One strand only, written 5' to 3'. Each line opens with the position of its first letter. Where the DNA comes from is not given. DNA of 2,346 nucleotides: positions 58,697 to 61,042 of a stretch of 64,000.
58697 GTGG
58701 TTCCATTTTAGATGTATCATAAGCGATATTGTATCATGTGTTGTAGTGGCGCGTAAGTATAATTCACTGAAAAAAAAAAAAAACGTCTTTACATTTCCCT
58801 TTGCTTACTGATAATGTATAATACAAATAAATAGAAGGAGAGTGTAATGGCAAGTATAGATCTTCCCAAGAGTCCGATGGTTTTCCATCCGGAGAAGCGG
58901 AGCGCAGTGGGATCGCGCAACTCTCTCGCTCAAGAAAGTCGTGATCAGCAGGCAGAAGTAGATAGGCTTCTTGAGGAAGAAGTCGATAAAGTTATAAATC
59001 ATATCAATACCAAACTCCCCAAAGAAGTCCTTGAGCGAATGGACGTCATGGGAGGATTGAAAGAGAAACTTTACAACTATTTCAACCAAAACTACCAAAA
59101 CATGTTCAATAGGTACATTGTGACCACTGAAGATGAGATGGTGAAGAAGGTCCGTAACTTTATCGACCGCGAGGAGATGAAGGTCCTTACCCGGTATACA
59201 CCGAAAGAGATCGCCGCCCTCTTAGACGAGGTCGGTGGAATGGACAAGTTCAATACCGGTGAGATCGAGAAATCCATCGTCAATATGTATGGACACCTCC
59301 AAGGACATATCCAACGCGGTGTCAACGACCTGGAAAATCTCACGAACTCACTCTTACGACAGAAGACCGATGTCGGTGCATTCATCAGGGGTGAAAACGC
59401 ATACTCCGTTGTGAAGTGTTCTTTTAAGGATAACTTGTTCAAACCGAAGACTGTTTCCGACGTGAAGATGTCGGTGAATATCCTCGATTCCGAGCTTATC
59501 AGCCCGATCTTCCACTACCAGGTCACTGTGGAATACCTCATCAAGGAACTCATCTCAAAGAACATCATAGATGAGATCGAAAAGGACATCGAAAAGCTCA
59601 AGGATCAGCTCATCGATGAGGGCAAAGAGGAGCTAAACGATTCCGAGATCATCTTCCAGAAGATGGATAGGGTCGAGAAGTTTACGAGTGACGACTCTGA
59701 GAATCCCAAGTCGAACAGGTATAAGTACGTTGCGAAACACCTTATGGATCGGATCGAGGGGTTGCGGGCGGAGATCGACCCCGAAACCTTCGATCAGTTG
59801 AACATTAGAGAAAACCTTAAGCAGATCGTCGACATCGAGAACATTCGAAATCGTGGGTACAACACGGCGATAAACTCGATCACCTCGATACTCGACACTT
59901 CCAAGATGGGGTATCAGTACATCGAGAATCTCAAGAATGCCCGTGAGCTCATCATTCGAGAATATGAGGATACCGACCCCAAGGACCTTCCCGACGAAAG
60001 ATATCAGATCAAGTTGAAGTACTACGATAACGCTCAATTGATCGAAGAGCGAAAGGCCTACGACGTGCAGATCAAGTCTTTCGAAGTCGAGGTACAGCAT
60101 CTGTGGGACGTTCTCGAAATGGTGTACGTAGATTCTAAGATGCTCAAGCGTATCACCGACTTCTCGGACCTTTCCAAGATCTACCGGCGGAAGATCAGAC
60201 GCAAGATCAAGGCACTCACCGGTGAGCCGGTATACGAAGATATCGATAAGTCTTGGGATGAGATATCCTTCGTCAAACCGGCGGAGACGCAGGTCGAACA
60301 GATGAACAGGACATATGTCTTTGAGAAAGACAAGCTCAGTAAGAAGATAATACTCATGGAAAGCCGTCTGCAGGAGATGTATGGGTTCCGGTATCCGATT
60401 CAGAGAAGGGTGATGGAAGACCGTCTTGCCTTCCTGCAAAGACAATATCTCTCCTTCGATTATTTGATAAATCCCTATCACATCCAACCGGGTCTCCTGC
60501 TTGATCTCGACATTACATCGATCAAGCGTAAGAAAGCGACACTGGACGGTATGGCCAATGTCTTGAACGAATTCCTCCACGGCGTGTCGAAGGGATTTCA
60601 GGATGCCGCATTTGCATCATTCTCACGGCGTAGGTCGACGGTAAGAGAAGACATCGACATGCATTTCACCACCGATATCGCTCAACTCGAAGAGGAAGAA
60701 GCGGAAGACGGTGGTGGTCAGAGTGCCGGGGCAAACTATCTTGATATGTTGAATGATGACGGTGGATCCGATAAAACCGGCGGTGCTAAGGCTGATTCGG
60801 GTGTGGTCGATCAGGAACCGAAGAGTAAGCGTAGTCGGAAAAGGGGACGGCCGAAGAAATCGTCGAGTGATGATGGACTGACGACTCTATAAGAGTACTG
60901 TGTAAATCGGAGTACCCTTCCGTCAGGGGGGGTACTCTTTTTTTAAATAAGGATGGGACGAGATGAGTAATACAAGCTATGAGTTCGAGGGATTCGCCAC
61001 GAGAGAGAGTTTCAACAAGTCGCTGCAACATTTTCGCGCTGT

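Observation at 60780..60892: AT-hook-like DNA-binding tail on a cytoplasmic-filament (CfpA-like) protein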

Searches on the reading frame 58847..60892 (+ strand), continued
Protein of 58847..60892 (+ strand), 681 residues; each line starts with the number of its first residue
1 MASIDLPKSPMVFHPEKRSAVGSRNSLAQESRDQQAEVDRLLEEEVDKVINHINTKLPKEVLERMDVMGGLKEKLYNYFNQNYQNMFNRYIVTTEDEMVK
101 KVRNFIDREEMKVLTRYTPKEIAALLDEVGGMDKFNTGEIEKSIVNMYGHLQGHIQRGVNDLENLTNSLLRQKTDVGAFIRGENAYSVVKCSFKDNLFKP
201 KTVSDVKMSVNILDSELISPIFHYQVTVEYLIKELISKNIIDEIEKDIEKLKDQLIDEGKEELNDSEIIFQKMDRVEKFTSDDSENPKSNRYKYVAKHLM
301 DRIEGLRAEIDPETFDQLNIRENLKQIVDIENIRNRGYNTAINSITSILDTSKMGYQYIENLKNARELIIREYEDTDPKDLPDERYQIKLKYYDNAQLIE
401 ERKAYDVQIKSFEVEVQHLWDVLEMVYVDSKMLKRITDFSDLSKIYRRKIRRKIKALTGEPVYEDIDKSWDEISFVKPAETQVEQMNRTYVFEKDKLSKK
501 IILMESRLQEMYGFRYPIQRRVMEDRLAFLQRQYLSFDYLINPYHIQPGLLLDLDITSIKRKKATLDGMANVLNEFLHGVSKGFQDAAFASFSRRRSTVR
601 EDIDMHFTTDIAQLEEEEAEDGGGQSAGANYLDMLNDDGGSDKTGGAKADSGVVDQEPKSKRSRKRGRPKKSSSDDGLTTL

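Call 27: find_related_loci(query=A1, collection=genome_contigs, flank=4000)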
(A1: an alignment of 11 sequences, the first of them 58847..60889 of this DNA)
Query A1 (681 aa) in genome_contigs; peptide patterns used: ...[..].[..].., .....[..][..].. (x = any residue, [..] = any of these).
600 stretches matched a pattern (row limit reached: there are more); 516 encode a relative of the query (tblastn E <= 1e-3); the best 80 are kept; 80 distinct loci.
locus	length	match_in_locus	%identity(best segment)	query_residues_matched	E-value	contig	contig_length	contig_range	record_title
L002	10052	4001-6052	78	1-681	0e+0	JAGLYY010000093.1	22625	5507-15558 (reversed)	MAG: Spirochaetales bacterium isolate RS_13_41 ZL320.bin.41.fa_93, whole genome shotgun sequence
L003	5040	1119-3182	79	1-681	0e+0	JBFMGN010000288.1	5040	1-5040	MAG: Spirochaetota bacterium isolate MAG298 MAG298_288, whole genome shotgun sequence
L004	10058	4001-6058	80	1-681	0e+0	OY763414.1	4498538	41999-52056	MAG: Marispirochaeta sp. isolate 5fa09a75-d9de-49da-affa-8a28216b0e6a genome assembly, chromosome: 1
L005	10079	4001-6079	77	1-681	0e+0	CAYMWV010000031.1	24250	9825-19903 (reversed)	MAG TPA_asm: uncultured Sediminispirochaeta sp. isolate binchicken_co8_328 genome assembly, contig: NODE_3069_length_242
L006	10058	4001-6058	80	1-681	0e+0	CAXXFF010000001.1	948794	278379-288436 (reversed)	MAG: Marispirochaeta sp. isolate 0d38d6bb-cb51-48eb-adf8-254e7494e10b genome assembly, contig: contig_1, whole genome sh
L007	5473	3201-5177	79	1-668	0e+0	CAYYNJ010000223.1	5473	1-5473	MAG TPA_asm: uncultured Spirochaetaceae bacterium isolate binchicken_co42_417 genome assembly, contig: NODE_29197_length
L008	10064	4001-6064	78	1-675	0e+0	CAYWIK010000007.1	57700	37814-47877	MAG TPA_asm: uncultured Spirochaetales bacterium isolate binchicken_co8_185 genome assembly, contig: NODE_416_length_577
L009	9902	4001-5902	82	1-636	0e+0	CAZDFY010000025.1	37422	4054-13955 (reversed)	MAG TPA_asm: uncultured Sediminispirochaeta sp. isolate binchicken_co218_94 genome assembly, contig: NODE_756_length_374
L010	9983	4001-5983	79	1-668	0e+0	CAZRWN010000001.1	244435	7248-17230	MAG TPA_asm: uncultured Sediminispirochaeta sp. isolate SRP252850_co1_385 genome assembly, contig: NODE_11_length_244435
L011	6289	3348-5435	77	1-681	0e+0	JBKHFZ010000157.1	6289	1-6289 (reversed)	MAG: Spirochaetaceae bacterium isolate D1M06_11 NODE_11756_length_6289_cov_5.262271, whole genome shotgun sequence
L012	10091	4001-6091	76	1-681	0e+0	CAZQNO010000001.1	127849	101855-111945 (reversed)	MAG TPA_asm: uncultured Spirochaetaceae bacterium isolate binchicken_co8_343 genome assembly, contig: NODE_39_length_127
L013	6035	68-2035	80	1-665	0e+0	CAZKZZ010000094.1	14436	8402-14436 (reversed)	MAG TPA_asm: uncultured Spirochaetales bacterium isolate SRP332253_co1_263 genome assembly, contig: NODE_7032_length_144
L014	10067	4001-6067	76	1-675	0e+0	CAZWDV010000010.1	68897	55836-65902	MAG TPA_asm: uncultured Sediminispirochaeta sp. isolate binchicken_co8_71 genome assembly, contig: NODE_256_length_68897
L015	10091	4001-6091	76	1-681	0e+0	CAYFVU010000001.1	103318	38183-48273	MAG TPA_asm: uncultured Spirochaetaceae bacterium isolate ERP107533_co1_8 genome assembly, contig: NODE_32_length_103318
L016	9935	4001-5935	80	1-647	0e+0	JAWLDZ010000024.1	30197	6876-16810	MAG: Spirochaetaceae bacterium isolate 20BLK6-1.bin.24 NODE_1259_length_30197_cov_40.303376, whole genome shotgun sequen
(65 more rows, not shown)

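Call 28: find_encoding_contigs(protein=P0272, flank=3000, max_places=3)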
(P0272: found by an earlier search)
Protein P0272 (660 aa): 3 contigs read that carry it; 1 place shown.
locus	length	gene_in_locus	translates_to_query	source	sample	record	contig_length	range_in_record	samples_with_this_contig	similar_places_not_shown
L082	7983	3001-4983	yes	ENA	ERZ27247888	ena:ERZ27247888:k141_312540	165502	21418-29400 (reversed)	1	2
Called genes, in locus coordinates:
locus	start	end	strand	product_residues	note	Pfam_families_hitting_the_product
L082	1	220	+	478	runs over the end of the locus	-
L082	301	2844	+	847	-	-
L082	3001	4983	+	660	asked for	PF27473:CfpA_C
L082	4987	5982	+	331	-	PF27497:TP_0747_N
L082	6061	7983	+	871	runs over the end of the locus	PF00391:PEP-utilizers, PF02896:PEP-utilizers_C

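Call 58: find_encoding_contigs(protein=P0283, flank=5000, max_places=2)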
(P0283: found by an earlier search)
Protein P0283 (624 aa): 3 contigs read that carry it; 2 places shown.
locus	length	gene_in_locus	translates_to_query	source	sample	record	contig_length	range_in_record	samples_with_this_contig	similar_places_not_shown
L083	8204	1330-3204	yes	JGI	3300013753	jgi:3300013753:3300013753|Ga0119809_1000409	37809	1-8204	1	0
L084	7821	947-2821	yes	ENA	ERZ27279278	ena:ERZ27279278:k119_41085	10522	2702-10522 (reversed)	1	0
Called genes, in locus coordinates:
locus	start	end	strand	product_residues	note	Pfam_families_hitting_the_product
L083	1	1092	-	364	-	?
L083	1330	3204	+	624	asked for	PF27473:CfpA_C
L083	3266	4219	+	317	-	PF27497:TP_0747_N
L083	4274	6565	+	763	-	PF02896:PEP-utilizers_C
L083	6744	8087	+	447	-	PF03051:Peptidase_C1_2, PF00112:Peptidase_C1 (faint)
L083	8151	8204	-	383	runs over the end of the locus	PF02397:Bac_transf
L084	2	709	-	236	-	?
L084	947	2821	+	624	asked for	PF27473:CfpA_C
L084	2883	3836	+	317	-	PF27497:TP_0747_N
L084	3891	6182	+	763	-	PF02896:PEP-utilizers_C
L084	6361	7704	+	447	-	PF03051:Peptidase_C1_2, PF00112:Peptidase_C1 (faint)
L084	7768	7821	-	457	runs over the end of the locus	PF13727:CoA_binding_3 (faint), PF02397:Bac_transf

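Call 65: predict_structure(alignment_id=A3)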
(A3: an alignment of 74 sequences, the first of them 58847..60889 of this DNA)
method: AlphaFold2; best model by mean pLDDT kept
length: 681 residues; sequences in the alignment: 74
mean_pLDDT: 58.8   pTM: 0.43
mean pLDDT of the five models: 58.8, 54.3, 53.8, 53.4, 51.5
residues with pLDDT >= 90: 0; 70-90: 184; 50-70: 272; < 50: 225
segments of 3 or more residues with pLDDT < 50: 1-31, 113-115, 129-137, 139-141, 149-153, 169-184, 297-317, 319-321, 350-356, 362-364, 459-475, 480-484, 593-626, 637-681
pLDDT, mean of each block of 10 residues (from residue 1): 34 36 40 64 74 73 57 67 64 60 63 50 51 47 51 50 51 38 55 69 76 66 57 63 78 80 73 66 54 50 37 44 59 63 56 47 61 72 77 82 83 83 62 58 68 55 41 46 50 76 81 61 82 81 80 79 68 66 62 44 34 36 42 48 36 39 40 39 36
secondary structure, 60 per line:
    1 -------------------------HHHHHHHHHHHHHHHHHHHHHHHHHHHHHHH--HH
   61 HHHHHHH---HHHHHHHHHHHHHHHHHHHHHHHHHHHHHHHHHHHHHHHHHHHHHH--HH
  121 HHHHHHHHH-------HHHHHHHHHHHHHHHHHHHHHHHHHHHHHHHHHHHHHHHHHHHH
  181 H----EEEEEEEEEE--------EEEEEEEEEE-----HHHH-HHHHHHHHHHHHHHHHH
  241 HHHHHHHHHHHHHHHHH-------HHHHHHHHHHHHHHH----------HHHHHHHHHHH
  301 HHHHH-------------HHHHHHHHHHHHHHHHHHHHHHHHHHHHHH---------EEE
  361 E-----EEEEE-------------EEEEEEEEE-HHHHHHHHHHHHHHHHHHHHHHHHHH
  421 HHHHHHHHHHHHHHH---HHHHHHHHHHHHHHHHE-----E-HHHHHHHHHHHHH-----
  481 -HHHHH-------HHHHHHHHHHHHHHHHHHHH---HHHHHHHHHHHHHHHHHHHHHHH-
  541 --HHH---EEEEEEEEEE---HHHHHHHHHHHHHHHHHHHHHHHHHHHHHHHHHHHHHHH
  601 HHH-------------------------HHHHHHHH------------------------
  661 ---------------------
elements in order (helices of 4 or more, strands of 3 or more residues): H26-56 H59-67 H71-116 H119-129 H137-181 E186-195 E204-213 H219-222 H224-257 H265-279 H290-305 H319-348 E358-361 E367-371 E385-393 H395-435 H439-454 H463-475 H482-486 H494-513 H517-539 E549-558 H562-603 H629-636

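Call 68: fold_search(model_id=the predicted structure, library=pdb)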
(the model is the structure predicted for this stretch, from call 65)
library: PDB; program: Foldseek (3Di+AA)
matches with E <= 10: 99; with E <= 0.001: 0
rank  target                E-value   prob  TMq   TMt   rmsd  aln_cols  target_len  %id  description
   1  3o1j_A                1.4e-01  0.20  0.11  0.22  16.2       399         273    9  Crystal Structure of the TorS sensor domain - TorT complex in the absence of isopropanol (released 2011-12-21)
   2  3o1i_A                1.4e-01  0.20  0.11  0.22  18.6       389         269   10  Crystal Structure of the TorS sensor domain - TorT complex in the absence of ligand (released 2011-12-21)
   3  3o1h_A                1.6e-01  0.15  0.10  0.20  20.0       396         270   10  Crystal Structure of the TorS sensor domain - TorT complex in the presence of TMAO (released 2011-12-21)
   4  9r64_I                1.6e-01  0.08  0.06  0.06  31.5       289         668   13  CPS secretion pathway Wza-Wzc_C1 (Conf 0) (released 2026-03-04)
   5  7nvr_d                5.0e-01  0.06  0.08  0.11  37.2       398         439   12  Human Mediator with RNA Polymerase II Pre-initiation complex (released 2021-05-05)
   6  8tme_E                1.1e+00  0.03  0.06  0.10  30.4       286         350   12  Cryo-EM structure of CorA in complex with conformation-specific synthetic antibody C18 and 100 uM MgCl2, State MG0.1-1 (released 2025-02-12)
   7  8fpf_C                1.2e+00  0.04  0.08  0.09  30.7       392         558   13  Heterodimeric ABC transporter BmrCD in the inward-facing conformation bound to ATP: BmrCD_IF-ATP (released 2023-11-22)
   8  5udh_D                1.7e+00  0.08  0.05  0.15   7.4        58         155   17  HHARI/ARIH1-UBCH7~Ubiquitin (released 2017-06-14)
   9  5m6u_B                1.7e+00  0.07  0.06  0.25  28.5       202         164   12  HUMAN PI3KDELTA IN COMPLEX WITH LASW1579 (released 2017-02-01)
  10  4nqi_D                1.9e+00  0.07  0.08  0.20  37.5       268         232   12  Structure of the N-terminal I-BAR domain (1-259) of D.Discoideum IBARa (released 2014-02-05)
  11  6ivp_A                2.0e+00  0.04  0.09  0.18  32.4       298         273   13  Crystal structure of a membrane protein P262A (released 2019-11-06)
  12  6ivw_C                2.1e+00  0.04  0.08  0.18  31.5       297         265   11  Crystal structure of a bacterial Bestrophin homolog from Klebsiella pneumoniae with a mutation D269A (released 2019-11-13)
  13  8szc_C                2.3e+00  0.03  0.08  0.09  30.6       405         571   12  Heterodimeric ABC transporter BmrCD in the inward-facing conformation bound to substrate and ATP: BmrCD_IF-1HT/ATP (released 2023-11-15)
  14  2xv4                  2.5e+00  0.02  0.07  0.11  31.0       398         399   12  Structure of Human RPC62 (partial) (released 2011-03-02)
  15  5ubt_B                2.6e+00  0.06  0.06  0.24  28.1       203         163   14  CRYSTAL STRUCTURE OF PI3K DELTA IN COMPLEX WITH A 7-(3-(PIPERAZIN-1-YL)PHENYL)PYRROLO[2,1-F][1,2,4] TRIAZIN-4-AMINE DE (released 2017-02-08)
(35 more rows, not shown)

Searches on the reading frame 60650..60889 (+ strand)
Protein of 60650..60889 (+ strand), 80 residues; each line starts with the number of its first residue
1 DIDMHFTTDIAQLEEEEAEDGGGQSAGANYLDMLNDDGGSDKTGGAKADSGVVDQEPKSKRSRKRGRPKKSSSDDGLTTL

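Call 15: search_protein_families(library=pfam, proteins=[window:60650-60889:+], max_evalue=10)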
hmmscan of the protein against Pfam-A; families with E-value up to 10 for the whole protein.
seq(80 aa): 1 family
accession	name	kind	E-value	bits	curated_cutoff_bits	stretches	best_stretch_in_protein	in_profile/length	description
PF02178.24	AT_hook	-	0.0036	17.4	17.4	1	63-73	2-12/13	AT hook motif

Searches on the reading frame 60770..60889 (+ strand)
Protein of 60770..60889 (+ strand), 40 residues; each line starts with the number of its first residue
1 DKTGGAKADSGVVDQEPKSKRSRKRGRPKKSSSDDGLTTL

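Call 51: search_protein_families(library=pfam, alignment_id=A2, max_evalue=0.01)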
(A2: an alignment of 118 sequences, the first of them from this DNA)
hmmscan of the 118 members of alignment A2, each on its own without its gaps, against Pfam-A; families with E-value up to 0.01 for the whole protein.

A. member 1, seq(40 aa): 1 family
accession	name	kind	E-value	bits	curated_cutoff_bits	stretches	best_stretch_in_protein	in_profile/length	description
PF02178.24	AT_hook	-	0.0077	16.4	17.4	1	23-33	2-12/13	AT hook motif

B. families by the number of members that match (of 118 scanned): 2 families
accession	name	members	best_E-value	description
PF02178.24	AT_hook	8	0.0011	AT hook motif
PF03832.18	WSK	2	0.0025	WSK motif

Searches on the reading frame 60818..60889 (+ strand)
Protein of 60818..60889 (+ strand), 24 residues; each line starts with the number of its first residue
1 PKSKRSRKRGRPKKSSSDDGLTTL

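Call 15: search_protein_families(library=pfam, proteins=[window:60818-60889:+], max_evalue=10)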
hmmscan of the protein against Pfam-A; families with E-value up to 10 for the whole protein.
seq(24 aa): 1 family
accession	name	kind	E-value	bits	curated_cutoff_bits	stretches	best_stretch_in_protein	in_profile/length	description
PF02178.24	AT_hook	-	0.0021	18.2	17.4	1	7-17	2-12/13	AT hook motif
